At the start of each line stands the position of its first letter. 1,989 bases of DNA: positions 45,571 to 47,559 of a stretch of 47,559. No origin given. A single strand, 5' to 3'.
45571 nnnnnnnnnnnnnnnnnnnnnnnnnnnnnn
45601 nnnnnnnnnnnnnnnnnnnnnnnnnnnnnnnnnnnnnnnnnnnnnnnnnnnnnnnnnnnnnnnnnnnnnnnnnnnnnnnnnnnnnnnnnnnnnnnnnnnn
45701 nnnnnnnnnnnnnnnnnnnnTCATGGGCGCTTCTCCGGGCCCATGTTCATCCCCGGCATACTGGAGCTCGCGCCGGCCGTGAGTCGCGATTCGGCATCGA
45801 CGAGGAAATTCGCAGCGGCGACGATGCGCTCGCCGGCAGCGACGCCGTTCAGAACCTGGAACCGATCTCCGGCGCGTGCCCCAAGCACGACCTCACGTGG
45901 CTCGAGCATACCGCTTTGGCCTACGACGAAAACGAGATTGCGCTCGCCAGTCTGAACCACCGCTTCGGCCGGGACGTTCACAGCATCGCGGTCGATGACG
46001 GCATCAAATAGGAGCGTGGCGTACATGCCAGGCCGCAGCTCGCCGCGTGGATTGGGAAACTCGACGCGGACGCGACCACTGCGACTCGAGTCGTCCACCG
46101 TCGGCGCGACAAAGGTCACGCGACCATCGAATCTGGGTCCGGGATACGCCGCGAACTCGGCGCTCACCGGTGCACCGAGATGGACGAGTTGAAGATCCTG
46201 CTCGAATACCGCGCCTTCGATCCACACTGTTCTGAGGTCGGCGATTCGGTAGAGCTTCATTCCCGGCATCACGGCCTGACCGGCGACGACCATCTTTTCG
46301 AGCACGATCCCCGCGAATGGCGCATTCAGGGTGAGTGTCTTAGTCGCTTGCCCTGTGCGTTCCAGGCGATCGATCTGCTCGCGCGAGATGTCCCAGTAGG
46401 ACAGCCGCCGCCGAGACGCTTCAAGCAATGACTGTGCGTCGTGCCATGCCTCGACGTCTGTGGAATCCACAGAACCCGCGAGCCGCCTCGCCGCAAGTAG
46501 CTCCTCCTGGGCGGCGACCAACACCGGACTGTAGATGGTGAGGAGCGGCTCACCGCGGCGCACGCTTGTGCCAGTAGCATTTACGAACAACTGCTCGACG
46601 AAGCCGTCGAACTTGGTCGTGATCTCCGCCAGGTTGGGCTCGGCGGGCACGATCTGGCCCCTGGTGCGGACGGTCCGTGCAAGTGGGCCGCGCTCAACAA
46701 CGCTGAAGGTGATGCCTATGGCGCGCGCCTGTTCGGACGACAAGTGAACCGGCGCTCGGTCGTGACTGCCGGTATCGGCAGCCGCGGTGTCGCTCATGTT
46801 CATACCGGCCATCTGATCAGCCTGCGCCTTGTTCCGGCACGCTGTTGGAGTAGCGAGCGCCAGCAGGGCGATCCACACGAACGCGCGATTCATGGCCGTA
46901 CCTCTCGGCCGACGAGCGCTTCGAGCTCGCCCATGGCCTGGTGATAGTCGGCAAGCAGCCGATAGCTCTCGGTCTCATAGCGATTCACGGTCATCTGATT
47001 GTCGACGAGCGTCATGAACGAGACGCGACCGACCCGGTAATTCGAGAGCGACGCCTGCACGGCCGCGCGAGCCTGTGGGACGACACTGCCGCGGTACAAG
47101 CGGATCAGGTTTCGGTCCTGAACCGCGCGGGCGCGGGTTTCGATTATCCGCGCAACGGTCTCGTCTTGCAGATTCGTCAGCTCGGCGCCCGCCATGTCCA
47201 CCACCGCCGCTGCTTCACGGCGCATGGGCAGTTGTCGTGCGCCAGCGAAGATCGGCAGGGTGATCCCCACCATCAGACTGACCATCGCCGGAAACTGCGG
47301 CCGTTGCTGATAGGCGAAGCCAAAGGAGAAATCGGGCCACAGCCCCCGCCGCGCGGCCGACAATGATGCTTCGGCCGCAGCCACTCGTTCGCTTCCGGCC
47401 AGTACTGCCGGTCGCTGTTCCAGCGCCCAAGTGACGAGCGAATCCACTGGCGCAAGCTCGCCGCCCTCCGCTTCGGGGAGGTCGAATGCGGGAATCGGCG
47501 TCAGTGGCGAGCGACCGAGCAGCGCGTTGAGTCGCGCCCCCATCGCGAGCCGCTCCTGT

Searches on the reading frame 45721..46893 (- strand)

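Call 50: search_protein_families(library=pfam, proteins=[window:45721-46893:-], max_evalue=0.01)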
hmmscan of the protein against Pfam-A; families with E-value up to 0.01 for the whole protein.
window:45721-46893:- (390 aa): 4 families
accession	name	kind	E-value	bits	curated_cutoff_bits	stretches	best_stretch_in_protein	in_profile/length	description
PF16576.10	HlyD_D23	-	1.1e-73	247.5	30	1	71-292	2-214/214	Barrel-sandwich domain of CusB or HlyD membrane-fusion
PF13437.12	HlyD_3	-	4.8e-21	75.9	22.2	1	188-289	1-106/106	HlyD family secretion protein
PF00529.27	CusB_dom_1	-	2.9e-05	24.7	26.5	1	179-358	12-88/89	Cation efflux system protein CusB domain 1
PF16572.11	HlyD_D4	-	0.0026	18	26.4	0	118-182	2-54/55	Long alpha hairpin domain of cation efflux system protein, CusB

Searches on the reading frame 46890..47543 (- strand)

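Call 50: search_protein_families(library=pfam, proteins=[window:46890-47543:-], max_evalue=0.01)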
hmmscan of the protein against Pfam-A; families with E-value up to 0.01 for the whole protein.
window:46890-47543:- (217 aa): 1 family
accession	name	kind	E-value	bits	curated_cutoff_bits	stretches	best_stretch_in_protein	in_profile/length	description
PF02321.23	OEP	-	3.1e-20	73.2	22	1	35-212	3-187/187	Outer membrane efflux protein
